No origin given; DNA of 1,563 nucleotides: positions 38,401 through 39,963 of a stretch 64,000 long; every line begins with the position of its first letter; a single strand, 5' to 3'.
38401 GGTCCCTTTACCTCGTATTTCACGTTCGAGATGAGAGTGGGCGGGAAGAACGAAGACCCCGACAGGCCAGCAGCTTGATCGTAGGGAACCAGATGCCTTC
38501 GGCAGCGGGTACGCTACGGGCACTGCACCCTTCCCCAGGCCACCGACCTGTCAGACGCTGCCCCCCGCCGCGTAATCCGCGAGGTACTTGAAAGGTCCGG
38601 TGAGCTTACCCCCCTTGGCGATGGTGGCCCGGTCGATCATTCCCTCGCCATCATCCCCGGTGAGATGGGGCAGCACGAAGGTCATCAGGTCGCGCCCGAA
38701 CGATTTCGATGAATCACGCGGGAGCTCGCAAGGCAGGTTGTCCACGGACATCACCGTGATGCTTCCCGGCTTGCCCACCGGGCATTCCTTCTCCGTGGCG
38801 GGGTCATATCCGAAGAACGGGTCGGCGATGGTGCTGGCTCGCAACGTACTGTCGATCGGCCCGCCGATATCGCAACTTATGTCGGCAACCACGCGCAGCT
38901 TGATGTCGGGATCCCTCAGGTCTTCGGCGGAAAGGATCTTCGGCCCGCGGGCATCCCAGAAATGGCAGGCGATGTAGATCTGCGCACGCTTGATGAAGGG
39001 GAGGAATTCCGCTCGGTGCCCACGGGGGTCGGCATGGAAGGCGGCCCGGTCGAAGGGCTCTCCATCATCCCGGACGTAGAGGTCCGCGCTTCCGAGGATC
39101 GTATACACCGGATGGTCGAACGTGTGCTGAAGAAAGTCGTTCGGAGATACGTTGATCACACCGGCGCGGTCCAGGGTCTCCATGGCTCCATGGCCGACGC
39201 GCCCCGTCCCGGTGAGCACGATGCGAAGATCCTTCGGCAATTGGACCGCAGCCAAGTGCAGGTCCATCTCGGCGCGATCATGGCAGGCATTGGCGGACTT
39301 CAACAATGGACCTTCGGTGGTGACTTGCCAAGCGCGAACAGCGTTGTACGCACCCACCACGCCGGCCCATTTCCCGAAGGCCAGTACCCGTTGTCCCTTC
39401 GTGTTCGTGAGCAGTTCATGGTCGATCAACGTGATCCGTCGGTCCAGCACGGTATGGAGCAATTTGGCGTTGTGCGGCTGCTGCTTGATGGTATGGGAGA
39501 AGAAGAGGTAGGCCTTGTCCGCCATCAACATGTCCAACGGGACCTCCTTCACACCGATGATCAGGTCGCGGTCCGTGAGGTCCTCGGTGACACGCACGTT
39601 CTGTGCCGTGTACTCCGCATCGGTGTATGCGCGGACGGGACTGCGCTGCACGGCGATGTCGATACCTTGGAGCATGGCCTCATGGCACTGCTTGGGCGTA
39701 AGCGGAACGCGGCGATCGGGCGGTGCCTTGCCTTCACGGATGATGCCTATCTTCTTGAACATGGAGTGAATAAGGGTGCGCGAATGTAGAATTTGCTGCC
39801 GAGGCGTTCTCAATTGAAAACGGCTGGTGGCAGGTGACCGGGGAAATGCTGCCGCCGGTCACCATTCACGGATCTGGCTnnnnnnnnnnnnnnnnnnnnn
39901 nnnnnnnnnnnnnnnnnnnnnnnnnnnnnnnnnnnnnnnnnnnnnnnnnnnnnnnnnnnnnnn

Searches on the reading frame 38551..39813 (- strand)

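Call 55: search_protein_families(library=pfam, proteins=[window:38551-39813:-], max_evalue=0.00001)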
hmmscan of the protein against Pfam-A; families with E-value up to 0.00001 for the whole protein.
window:38551-39813:- (420 aa): 1 family
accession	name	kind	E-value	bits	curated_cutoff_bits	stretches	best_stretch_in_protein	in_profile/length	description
PF05222.21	AlaDh_PNT_N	-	6.2e-22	78.7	30.4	1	23-152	1-135/136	Alanine dehydrogenase/PNT, N-terminal domain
